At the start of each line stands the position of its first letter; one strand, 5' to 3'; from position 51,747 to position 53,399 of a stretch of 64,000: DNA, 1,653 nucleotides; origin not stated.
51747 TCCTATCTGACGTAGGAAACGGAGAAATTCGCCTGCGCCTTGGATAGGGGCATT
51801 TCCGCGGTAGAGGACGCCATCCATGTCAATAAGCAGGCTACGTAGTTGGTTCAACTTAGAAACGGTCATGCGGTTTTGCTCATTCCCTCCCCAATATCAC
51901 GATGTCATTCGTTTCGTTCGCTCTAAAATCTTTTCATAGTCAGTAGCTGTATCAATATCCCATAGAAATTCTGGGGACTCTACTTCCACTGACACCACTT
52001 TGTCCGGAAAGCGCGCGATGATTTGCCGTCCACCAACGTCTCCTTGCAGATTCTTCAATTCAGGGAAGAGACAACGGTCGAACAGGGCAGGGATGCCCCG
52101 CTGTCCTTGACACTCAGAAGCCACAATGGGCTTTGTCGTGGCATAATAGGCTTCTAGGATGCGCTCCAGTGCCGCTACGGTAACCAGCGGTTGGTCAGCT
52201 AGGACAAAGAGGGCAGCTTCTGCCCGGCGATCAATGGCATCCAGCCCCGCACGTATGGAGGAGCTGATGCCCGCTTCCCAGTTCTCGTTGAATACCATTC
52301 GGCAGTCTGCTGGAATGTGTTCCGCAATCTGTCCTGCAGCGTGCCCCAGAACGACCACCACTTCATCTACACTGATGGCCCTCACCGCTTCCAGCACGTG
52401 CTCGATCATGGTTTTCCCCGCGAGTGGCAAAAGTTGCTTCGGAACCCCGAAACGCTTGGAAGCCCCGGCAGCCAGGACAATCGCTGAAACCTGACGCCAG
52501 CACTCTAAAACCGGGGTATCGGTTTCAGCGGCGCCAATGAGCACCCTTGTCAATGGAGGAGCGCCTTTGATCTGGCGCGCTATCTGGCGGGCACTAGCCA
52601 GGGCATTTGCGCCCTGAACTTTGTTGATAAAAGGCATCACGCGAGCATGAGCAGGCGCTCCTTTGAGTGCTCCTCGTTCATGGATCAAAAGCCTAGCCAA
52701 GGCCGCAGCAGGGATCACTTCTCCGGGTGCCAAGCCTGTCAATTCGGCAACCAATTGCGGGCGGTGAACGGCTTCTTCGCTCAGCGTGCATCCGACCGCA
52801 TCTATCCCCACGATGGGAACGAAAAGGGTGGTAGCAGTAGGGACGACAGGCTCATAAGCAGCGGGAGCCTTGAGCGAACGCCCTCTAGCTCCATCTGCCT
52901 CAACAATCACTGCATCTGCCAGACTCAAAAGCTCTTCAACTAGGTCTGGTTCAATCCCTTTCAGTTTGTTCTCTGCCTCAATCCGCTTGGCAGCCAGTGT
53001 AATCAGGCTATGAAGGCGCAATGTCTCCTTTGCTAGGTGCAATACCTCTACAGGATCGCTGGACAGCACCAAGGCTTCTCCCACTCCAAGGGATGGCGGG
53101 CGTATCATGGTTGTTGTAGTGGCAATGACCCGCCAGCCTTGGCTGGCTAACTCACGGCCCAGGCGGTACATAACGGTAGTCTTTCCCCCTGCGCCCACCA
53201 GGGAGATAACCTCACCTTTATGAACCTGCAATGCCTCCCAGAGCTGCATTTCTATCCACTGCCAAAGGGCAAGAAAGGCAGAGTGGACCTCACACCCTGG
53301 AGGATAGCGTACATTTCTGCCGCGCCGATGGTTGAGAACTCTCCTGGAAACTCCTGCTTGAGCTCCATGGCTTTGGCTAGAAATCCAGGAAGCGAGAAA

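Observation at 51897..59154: Accessory gene set of the selenium-dependent molybdenum hydroxylase system (SsnA-YgfK-YqeC::MocA plus MBL hydrolase) with no hydroxylase subunit in the neighbourhood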

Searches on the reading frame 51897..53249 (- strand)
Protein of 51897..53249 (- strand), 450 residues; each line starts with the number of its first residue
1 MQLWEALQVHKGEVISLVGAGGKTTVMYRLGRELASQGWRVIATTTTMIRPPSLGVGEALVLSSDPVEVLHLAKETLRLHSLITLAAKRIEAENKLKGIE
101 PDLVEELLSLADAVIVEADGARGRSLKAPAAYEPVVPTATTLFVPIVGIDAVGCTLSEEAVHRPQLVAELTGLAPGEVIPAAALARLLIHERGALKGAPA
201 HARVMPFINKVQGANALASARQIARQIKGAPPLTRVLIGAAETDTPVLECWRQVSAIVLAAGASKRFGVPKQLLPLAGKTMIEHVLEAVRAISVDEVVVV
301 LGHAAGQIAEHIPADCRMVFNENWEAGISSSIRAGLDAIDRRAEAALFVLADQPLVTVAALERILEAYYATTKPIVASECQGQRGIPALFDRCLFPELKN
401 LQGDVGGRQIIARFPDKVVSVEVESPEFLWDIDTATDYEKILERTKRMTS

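Call 4: search_protein_families(library=ncbifam, proteins=[window:51897-53249:-], max_evalue=0.001)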
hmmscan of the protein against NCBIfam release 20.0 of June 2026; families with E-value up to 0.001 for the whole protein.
window:51897-53249:- (450 aa): 36 families (the best 25 are shown)
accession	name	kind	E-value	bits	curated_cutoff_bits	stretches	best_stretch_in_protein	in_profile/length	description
TIGR03172.2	TIGR03172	equivalog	2.9e-55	187.3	73.05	1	14-228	1-207/209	selenium cofactor biosynthesis protein YqeC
TIGR03310.1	matur_MocA_YgfJ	equivalog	7.5e-54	182.6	186.45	1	255-441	1-188/188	molybdenum cofactor cytidylyltransferase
NF045665.1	NTPtran_DVU1551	equivalog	2.3e-42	145.3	315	1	255-447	2-195/359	DVU_1551 family NTP transferase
TIGR03202.1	pucB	equivalog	5.6e-29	101.2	235.05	1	255-438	2-192/192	xanthine dehydrogenase accessory protein PucB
NF045782.1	NicBOxredNboR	equivalog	2.7e-26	92.5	260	1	253-437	8-201/206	nicotine blue oxidoreductase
TIGR01173.1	glmU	equivalog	2.9e-18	66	366.85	1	255-369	2-118/452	bifunctional UDP-N-acetylglucosamine diphosphorylase/glucosamine-1-phosphate N-acetyltransferase GlmU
NF010932.0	PRK14352.1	equivalog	8.5e-16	57.7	611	1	252-371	5-129/488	bifunctional UDP-N-acetylglucosamine diphosphorylase/glucosamine-1-phosphate N-acetyltransferase GlmU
NF010933.0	PRK14353.1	equivalog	1.5e-15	56.8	505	1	252-371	4-127/453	bifunctional UDP-N-acetylglucosamine diphosphorylase/glucosamine-1-phosphate N-acetyltransferase GlmU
NF010934.1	PRK14354.1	equivalog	2.1e-15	56.2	450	1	256-370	2-117/447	bifunctional UDP-N-acetylglucosamine diphosphorylase/glucosamine-1-phosphate N-acetyltransferase GlmU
NF053639.1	Mfer334_fam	equivalog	3.3e-14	53.2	260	1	271-372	27-130/209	pseudomurein biosynthesis protein PmurB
NF010935.0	PRK14355.1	equivalog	6.4e-14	51.4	718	1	253-373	3-126/459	bifunctional UDP-N-acetylglucosamine diphosphorylase/glucosamine-1-phosphate N-acetyltransferase GlmU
NF010936.0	PRK14356.1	equivalog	4e-13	49.1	666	1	254-367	6-122/456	bifunctional UDP-N-acetylglucosamine diphosphorylase/glucosamine-1-phosphate N-acetyltransferase GlmU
NF001457.0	PRK00317.1-3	equivalog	1.1e-12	47.9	164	1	255-383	3-128/200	molybdenum cofactor guanylyltransferase MobA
TIGR00453.1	ispD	equivalog_domain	9.1e-12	44.9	181.3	1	255-377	1-127/219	2-C-methyl-D-erythritol 4-phosphate cytidylyltransferase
NF010937.0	PRK14357.1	equivalog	3.8e-11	42.5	658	1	256-368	3-114/448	bifunctional UDP-N-acetylglucosamine diphosphorylase/glucosamine-1-phosphate N-acetyltransferase GlmU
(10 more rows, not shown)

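Call 5: search_protein_families(library=pfam, proteins=[window:51897-53249:-], max_evalue=0.001)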
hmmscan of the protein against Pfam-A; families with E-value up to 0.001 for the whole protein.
window:51897-53249:- (450 aa): 5 families
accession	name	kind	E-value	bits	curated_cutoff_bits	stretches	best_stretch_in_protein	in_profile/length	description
PF12804.13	NTP_transf_3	-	2.1e-41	142.2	27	1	256-413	1-156/160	MobA-like NTP transferase domain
PF19842.5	YqeC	-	3e-41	141.5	27.6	1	15-165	1-145/145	YqeC protein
PF01128.25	IspD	-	2.3e-08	34.5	27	1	254-372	1-121/221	2-C-methyl-D-erythritol 4-phosphate cytidylyltransferase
PF02348.25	CTP_transf_3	-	8.1e-07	29.5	22.6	1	256-369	2-115/217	Cytidylyltransferase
PF00483.29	NTP_transferase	-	2.8e-05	24.3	21.2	1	256-372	2-128/245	Nucleotidyl transferase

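Call 17: find_homologous_proteins(query=window:51897-53249:-, max_evalue=1e-10)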
Query window:51897-53249:- (450 aa): 1923 proteins with E <= 1e-10 among 8000 candidates; the best 120 are listed.
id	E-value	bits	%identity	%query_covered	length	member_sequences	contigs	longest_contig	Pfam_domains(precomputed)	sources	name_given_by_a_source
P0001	2.2e-270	915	95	100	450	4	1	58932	PF01128.26,PF12804.14,PF19842.6,PF02348.26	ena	-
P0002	8.1e-218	742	76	100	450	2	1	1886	PF00483.30,PF01128.26,PF12804.14,PF19842.6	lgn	-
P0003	6.9e-214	729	77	99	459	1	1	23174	PF01128.26,PF12804.14,PF19842.6,PF02348.26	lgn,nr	nr:putative selenium-dependent hydroxylase accessory protein YqeC [Chloroflexota bacterium]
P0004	1.3e-210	718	75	99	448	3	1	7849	PF00483.30,PF01128.26,PF12804.14,PF19842.6,PF02348.26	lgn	-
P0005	1.4e-208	711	76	95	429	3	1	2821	PF00483.30,PF01128.26,PF12804.14,PF19842.6,PF02348.26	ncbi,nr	ncbi:MAG: putative selenium-dependent hydroxylase accessory protein YqeC, partial [Chloroflexi bacte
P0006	8.5e-187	640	67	99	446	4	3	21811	PF00483.30,PF01128.26,PF12804.14,PF19842.6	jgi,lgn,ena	-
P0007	1.7e-185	635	69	99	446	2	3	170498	PF00483.30,PF01128.26,PF12804.14,PF19842.6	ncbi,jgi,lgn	-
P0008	7.1e-185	633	66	99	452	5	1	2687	PF01128.26,PF12804.14,PF19842.6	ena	-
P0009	1.0e-179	616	67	99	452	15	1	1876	PF01128.26,PF12804.14,PF19842.6,PF02348.26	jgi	jgi:molybdenum cofactor cytidylyltransferase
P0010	2.8e-179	615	64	99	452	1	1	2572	PF01128.26,PF12804.14,PF19842.6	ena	-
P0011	3.6e-178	611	66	99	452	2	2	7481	PF01128.26,PF12804.14,PF19842.6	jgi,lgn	jgi:molybdenum cofactor cytidylyltransferase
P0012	1.9e-176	606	66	99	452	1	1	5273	PF01128.26,PF12804.14,PF19842.6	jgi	jgi:molybdenum cofactor cytidylyltransferase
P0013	4.3e-175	601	63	98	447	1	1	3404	PF00483.30,PF01128.26,PF12804.14,PF19842.6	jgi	jgi:molybdenum cofactor cytidylyltransferase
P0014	4.7e-174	598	62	100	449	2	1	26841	PF01128.26,PF12804.14,PF19842.6,PF02348.26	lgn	-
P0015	2.6e-173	595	63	99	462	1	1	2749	PF12804.14,PF19842.6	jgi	jgi:molybdenum cofactor cytidylyltransferase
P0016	1.3e-172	593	63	98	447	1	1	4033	PF00483.30,PF01128.26,PF12804.14,PF19842.6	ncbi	-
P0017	2.7e-172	592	64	98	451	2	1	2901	PF01128.26,PF12804.14,PF19842.6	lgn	-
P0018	3.0e-172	592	64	99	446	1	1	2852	PF12804.14,PF19842.6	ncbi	-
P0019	1.7e-171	589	63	99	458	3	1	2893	PF01128.26,PF12804.14,PF19842.6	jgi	jgi:molybdenum cofactor cytidylyltransferase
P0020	7.0e-171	587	63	98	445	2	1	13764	PF12804.14,PF19842.6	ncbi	-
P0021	7.2e-171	587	63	100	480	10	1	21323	PF12804.14,PF19842.6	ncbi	-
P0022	4.9e-170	584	62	99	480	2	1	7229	PF12804.14,PF19842.6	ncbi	-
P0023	5.0e-170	584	63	100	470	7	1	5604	PF12804.14,PF19842.6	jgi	-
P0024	2.5e-169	582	64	98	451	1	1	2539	PF01128.26,PF12804.14,PF19842.6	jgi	jgi:molybdenum cofactor cytidylyltransferase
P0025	7.4e-169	581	61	99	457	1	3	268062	PF01128.26,PF12804.14,PF19842.6,PF02348.26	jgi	jgi:molybdenum cofactor cytidylyltransferase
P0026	3.3e-168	578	62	99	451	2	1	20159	PF01128.26,PF12804.14,PF19842.6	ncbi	-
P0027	3.8e-168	578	63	99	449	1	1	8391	PF01128.26,PF12804.14,PF19842.6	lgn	-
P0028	6.3e-168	577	60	100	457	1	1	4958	PF00483.30,PF01128.26,PF12804.14,PF19842.6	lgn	-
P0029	9.2e-168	577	62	99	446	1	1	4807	PF01128.26,PF12804.14,PF19842.6,PF02348.26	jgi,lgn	jgi:molybdenum cofactor cytidylyltransferase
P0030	1.1e-167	577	64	99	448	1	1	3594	PF01128.26,PF12804.14,PF19842.6,PF02348.26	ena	-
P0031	2.6e-167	575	64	96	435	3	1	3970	PF01128.26,PF12804.14,PF19842.6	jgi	jgi:molybdenum cofactor cytidylyltransferase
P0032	2.3e-166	572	61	99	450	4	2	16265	PF01128.26,PF12804.14,PF19842.6,PF02348.26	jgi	jgi:molybdenum cofactor cytidylyltransferase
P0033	1.6e-165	570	60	99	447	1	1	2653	PF01128.26,PF12804.14,PF19842.6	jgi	jgi:molybdenum cofactor cytidylyltransferase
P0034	1.6e-165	570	61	99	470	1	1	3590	PF01128.26,PF12804.14,PF19842.6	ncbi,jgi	jgi:molybdenum cofactor cytidylyltransferase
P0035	3.3e-165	569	61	99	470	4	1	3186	PF01128.26,PF12804.14,PF19842.6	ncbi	-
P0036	1.1e-164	567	61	99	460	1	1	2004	PF00483.30,PF01128.26,PF12804.14,PF19842.6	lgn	-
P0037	4.3e-163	562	61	98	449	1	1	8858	PF12804.14,PF19842.6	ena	-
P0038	1.3e-162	560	60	99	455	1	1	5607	PF00483.30,PF01128.26,PF12804.14,PF19842.6,PF02348.26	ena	-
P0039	1.4e-162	560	65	94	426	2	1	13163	PF01128.26,PF12804.14,PF19842.6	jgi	jgi:molybdenum cofactor cytidylyltransferase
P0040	2.3e-162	559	59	99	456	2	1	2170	PF00483.30,PF01128.26,PF12804.14,PF19842.6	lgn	-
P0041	4.3e-162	558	60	99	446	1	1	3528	PF01128.26,PF12804.14,PF19842.6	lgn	-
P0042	2.7e-161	556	59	99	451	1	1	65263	PF12804.14,PF19842.6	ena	-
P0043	5.2e-160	551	60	99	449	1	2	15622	PF01128.26,PF12804.14,PF19842.6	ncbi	-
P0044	9.9e-160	550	60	98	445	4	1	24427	PF01128.26,PF12804.14,PF19842.6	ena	-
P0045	1.8e-158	546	59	98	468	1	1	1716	PF01128.26,PF12804.14,PF19842.6,PF02348.26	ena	-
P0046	3.3e-155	536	57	99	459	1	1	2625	PF01128.26,PF12804.14,PF19842.6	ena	-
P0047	2.6e-154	533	57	99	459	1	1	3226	PF01128.26,PF12804.14,PF19842.6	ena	-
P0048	3.9e-154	532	54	99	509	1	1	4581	PF01128.26,PF12804.14,PF19842.6,PF02348.26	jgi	-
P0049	6.1e-154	531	59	98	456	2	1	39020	PF01128.26,PF12804.14,PF19842.6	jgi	-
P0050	5.4e-153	528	56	99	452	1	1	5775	PF01128.26,PF12804.14,PF19842.6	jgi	jgi:molybdenum cofactor cytidylyltransferase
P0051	1.4e-152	527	58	99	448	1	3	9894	PF00483.30,PF01128.26,PF12804.14,PF19842.6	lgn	-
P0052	1.5e-151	524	57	99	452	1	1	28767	PF01128.26,PF12804.14,PF19842.6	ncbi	-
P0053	7.4e-149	515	54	99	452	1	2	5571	PF01128.26,PF12804.14,PF19842.6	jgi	-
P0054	2.3e-148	513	56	99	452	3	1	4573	PF01128.26,PF12804.14,PF19842.6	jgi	jgi:molybdenum cofactor cytidylyltransferase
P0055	6.4e-148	512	56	99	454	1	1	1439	PF01128.26,PF12804.14,PF19842.6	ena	-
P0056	6.6e-146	505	56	99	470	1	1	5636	PF12804.14,PF19842.6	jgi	jgi:molybdenum cofactor cytidylyltransferase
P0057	1.2e-145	504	57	98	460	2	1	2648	PF12804.14,PF19842.6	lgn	-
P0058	1.9e-145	503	54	98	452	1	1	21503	PF01128.26,PF12804.14,PF19842.6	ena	-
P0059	2.5e-145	503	58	98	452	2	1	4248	PF01128.26,PF12804.14,PF19842.6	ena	-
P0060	2.5e-145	503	57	92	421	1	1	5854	PF01128.26,PF12804.14,PF19842.6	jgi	jgi:molybdenum cofactor cytidylyltransferase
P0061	6.3e-145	502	58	98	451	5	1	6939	PF12804.14,PF19842.6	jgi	-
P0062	2.0e-144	500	54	99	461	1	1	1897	PF01128.26,PF12804.14,PF19842.6,PF02348.26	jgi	jgi:molybdenum cofactor cytidylyltransferase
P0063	2.1e-144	500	55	100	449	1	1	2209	PF01128.26,PF12804.14,PF19842.6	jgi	jgi:molybdenum cofactor cytidylyltransferase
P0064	3.2e-143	496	54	99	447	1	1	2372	PF12804.14,PF19842.6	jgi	jgi:molybdenum cofactor cytidylyltransferase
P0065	1.3e-142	494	56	98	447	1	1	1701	PF01128.26,PF12804.14,PF19842.6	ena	-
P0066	1.4e-142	494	54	99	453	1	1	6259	PF01128.26,PF12804.14,PF19842.6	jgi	jgi:molybdenum cofactor cytidylyltransferase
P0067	1.3e-141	491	58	92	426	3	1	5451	PF01128.26,PF12804.14,PF19842.6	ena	-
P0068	5.8e-138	479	53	98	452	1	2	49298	PF01128.26,PF12804.14,PF19842.6,PF02348.26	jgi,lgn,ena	-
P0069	2.8e-137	477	61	81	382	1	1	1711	PF01128.26,PF12804.14,PF19842.6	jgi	jgi:molybdenum cofactor cytidylyltransferase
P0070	1.1e-135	471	53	98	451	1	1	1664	PF01128.26,PF12804.14,PF19842.6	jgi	jgi:molybdenum cofactor cytidylyltransferase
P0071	6.3e-135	469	51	99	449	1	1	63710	PF01128.26,PF12804.14,PF19842.6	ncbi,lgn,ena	-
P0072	5.3e-131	456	53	97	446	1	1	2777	PF01128.26,PF12804.14,PF19842.6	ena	-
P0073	1.3e-129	451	50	98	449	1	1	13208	PF12804.14,PF19842.6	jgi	jgi:molybdenum cofactor cytidylyltransferase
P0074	1.5e-125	438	54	88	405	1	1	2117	PF01128.26,PF12804.14,PF19842.6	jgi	jgi:molybdenum cofactor cytidylyltransferase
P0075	5.1e-125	436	52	97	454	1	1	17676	PF01128.26,PF12804.14,PF19842.6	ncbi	ncbi:MAG: molybdenum cofactor cytidylyltransferase [Anaerolineae bacterium]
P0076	1.3e-124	435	49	98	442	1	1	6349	PF01128.26,PF12804.14,PF19842.6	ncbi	-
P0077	3.8e-122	427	49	98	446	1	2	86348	PF01128.26,PF12804.14,PF19842.6,PF02348.26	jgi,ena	-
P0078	5.1e-122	426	48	98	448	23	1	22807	PF12804.14,PF19842.6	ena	-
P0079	8.0e-122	426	48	98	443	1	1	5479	PF12804.14,PF19842.6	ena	-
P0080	1.2e-121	425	49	98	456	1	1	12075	PF01128.26,PF12804.14,PF19842.6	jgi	jgi:molybdenum cofactor cytidylyltransferase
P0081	1.5e-121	425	49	98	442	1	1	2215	PF01128.26,PF12804.14,PF19842.6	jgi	jgi:molybdenum cofactor cytidylyltransferase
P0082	1.9e-121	424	49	98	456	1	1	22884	PF01128.26,PF12804.14,PF19842.6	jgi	jgi:molybdenum cofactor cytidylyltransferase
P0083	4.1e-121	423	48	98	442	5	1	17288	PF01128.26,PF12804.14,PF19842.6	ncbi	-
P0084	1.5e-120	421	48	98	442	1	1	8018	PF01128.26,PF12804.14,PF19842.6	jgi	jgi:molybdenum cofactor cytidylyltransferase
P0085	1.8e-120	421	49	97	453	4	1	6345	PF01128.26,PF12804.14,PF19842.6,PF02348.26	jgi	-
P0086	2.3e-120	421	50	98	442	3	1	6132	PF01128.26,PF12804.14,PF19842.6,PF02348.26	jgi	jgi:molybdenum cofactor cytidylyltransferase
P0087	2.3e-120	421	48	98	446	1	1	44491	PF01128.26,PF12804.14,PF19842.6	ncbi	-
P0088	2.7e-120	421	49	98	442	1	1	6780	PF01128.26,PF12804.14,PF19842.6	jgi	jgi:molybdenum cofactor cytidylyltransferase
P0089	3.0e-120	420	48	98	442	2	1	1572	PF01128.26,PF12804.14,PF19842.6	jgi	jgi:molybdenum cofactor cytidylyltransferase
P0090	3.5e-120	420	49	98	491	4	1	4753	PF01128.26,PF12804.14,PF19842.6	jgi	-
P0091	4.7e-120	420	48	98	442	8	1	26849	PF01128.26,PF12804.14,PF19842.6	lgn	-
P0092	9.7e-120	419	48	98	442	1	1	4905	PF01128.26,PF12804.14,PF19842.6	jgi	jgi:molybdenum cofactor cytidylyltransferase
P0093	1.7e-119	418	48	98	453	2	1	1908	PF01128.26,PF12804.14,PF19842.6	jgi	-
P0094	2.1e-119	418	49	97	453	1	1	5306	PF01128.26,PF12804.14,PF19842.6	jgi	-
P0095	3.1e-119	417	49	98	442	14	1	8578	PF01128.26,PF12804.14,PF19842.6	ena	-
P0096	3.4e-119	417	49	98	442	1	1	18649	PF01128.26,PF12804.14,PF19842.6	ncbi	-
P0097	3.6e-119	417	48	98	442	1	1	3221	PF01128.26,PF12804.14,PF19842.6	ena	-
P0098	4.3e-119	417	47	98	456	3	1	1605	PF01128.26,PF12804.14,PF19842.6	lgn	-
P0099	5.1e-119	416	49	98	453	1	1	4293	PF01128.26,PF12804.14,PF19842.6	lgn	-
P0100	6.3e-119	416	47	99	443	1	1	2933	PF12804.14,PF19842.6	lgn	-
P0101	8.5e-119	416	48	98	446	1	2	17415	PF01128.26,PF12804.14,PF19842.6,PF02348.26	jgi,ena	-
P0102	1.3e-118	415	48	98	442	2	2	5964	PF01128.26,PF12804.14,PF19842.6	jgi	jgi:molybdenum cofactor cytidylyltransferase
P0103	6.7e-118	413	47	98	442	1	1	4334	PF01128.26,PF12804.14,PF19842.6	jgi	-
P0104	7.5e-118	413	47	98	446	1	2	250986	PF01128.26,PF12804.14,PF19842.6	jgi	-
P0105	7.7e-118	412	49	98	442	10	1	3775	PF01128.26,PF12804.14,PF19842.6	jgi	-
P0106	7.9e-118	412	50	98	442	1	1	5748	PF01128.26,PF12804.14,PF19842.6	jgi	jgi:molybdenum cofactor cytidylyltransferase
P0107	9.0e-118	412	48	98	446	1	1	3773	PF01128.26,PF12804.14,PF19842.6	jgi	-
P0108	1.0e-117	412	47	98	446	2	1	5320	PF01128.26,PF12804.14,PF19842.6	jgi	jgi:molybdenum cofactor cytidylyltransferase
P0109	1.1e-117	412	49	98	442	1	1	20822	PF01128.26,PF12804.14,PF19842.6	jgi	jgi:molybdenum cofactor cytidylyltransferase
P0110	1.2e-117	412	48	98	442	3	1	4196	PF01128.26,PF12804.14,PF19842.6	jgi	jgi:molybdenum cofactor cytidylyltransferase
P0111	1.8e-117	411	50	96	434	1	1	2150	PF01128.26,PF12804.14,PF19842.6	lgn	-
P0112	3.3e-117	410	47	100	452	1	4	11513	PF01128.26,PF12804.14,PF19842.6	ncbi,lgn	ncbi:MAG: selenium cofactor biosynthesis protein YqeC [Anaerolineae bacterium]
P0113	3.9e-117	410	47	98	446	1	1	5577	PF01128.26,PF12804.14,PF19842.6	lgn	-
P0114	4.2e-117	410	48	98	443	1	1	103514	PF01128.26,PF12804.14,PF19842.6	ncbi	-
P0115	4.5e-117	410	48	98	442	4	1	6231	PF01128.26,PF12804.14,PF19842.6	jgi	jgi:molybdenum cofactor cytidylyltransferase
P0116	5.6e-117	410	49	98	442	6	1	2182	PF01128.26,PF12804.14,PF19842.6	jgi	-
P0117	7.1e-117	409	47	99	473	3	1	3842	PF01128.26,PF12804.14,PF19842.6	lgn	-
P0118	8.1e-117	409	49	98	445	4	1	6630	PF01128.26,PF12804.14,PF19842.6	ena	-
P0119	9.1e-117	409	49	98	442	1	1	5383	PF01128.26,PF12804.14,PF19842.6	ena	-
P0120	1.4e-116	408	48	98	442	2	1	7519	PF01128.26,PF12804.14,PF19842.6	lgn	-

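Call 20: find_related_loci(query=A1, collection=genome_contigs, flank=10000)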
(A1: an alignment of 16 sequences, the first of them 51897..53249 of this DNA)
Query A1 (450 aa) in genome_contigs; peptide patterns used: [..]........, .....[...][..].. (x = any residue, [..] = any of these).
599 stretches matched a pattern (row limit reached: there are more); 563 encode a relative of the query (tblastn E <= 1e-3); the best 80 are kept; 80 distinct loci.
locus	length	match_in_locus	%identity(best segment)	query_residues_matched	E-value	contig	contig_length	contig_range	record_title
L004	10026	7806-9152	77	1-449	0e+0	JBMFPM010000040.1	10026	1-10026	MAG: Anaerolineae bacterium isolate KM4338-63 NODE_3697_length_10026_cov_4.298466, whole genome shotgun sequence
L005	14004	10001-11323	50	1-441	2e-121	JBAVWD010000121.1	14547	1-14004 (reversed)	MAG: Anaerolineae bacterium isolate MFD01591_ilm_asm_bin2 k127_151134, whole genome shotgun sequence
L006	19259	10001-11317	48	1-439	5e-117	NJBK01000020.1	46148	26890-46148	MAG: Chloroflexi bacterium B3_Chlor 485, whole genome shotgun sequence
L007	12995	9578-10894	50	1-439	5e-117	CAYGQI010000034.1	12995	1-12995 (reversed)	MAG TPA_asm: uncultured Anaerolineales bacterium isolate ERP119294_co1_125 genome assembly, contig: NODE_6420_length_129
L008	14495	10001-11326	48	1-441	2e-116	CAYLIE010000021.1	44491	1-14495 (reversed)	MAG TPA_asm: uncultured Anaerolineales bacterium isolate binchicken_co294_77 genome assembly, contig: NODE_1245_length_4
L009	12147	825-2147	47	1-437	8e-114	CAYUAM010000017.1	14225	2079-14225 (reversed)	MAG TPA_asm: uncultured Anaerolineales bacterium isolate binchicken_co376_259 genome assembly, contig: NODE_4537_length_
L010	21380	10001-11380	45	1-443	8e-105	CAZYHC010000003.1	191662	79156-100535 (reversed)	MAG TPA_asm: uncultured Anaerolineales bacterium isolate binchicken_co294_99 genome assembly, contig: NODE_111_length_19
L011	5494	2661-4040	45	1-439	2e-99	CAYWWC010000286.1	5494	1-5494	MAG TPA_asm: uncultured Anaerolineae bacterium isolate SRP077602_co7_465 genome assembly, contig: NODE_57868_length_5494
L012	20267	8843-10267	43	1-439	3e-96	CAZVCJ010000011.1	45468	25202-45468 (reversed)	MAG TPA_asm: uncultured Anaerolineae bacterium isolate SRP178699_co1_610 genome assembly, contig: NODE_719_length_45468_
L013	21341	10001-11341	40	1-443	1e-92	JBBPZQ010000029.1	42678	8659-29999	MAG: Anaerolineae bacterium isolate bin.56 bin.56_S5Ck141_999099_length_42678_cov_20.9881, whole genome shotgun sequence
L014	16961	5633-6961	40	1-445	2e-89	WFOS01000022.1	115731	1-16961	MAG: Ardenticatena sp. isolate S012_161 k151_168063, whole genome shotgun sequence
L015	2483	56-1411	41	1-437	2e-92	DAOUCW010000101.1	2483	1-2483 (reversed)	MAG TPA_asm: Anaerolineae bacterium isolate H87_871 16121, whole genome shotgun sequence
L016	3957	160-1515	41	1-437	1e-89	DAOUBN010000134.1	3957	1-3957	MAG TPA_asm: Anaerolineae bacterium isolate H70_729 k91_912097, whole genome shotgun sequence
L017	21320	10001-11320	38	1-443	6e-85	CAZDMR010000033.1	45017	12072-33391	MAG TPA_asm: uncultured Acidobacteriota bacterium isolate binchicken_co116_446 genome assembly, contig: NODE_639_length_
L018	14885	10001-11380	42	1-446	1e-84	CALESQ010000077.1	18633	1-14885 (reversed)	MAG TPA_asm: uncultured Caldilineales bacterium isolate SRR5576001_bin.117_CONCOCT_v1.1_MAG genome assembly, contig: ERZ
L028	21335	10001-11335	40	1-441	5e-82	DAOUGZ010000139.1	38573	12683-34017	MAG TPA_asm: Anaerolineae bacterium isolate R89_281 k165_1178194, whole genome shotgun sequence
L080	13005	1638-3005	36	1-441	3e-63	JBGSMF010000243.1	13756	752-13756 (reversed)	MAG: Thermoflexales bacterium isolate JTS-AC224 k141_3173010, whole genome shotgun sequence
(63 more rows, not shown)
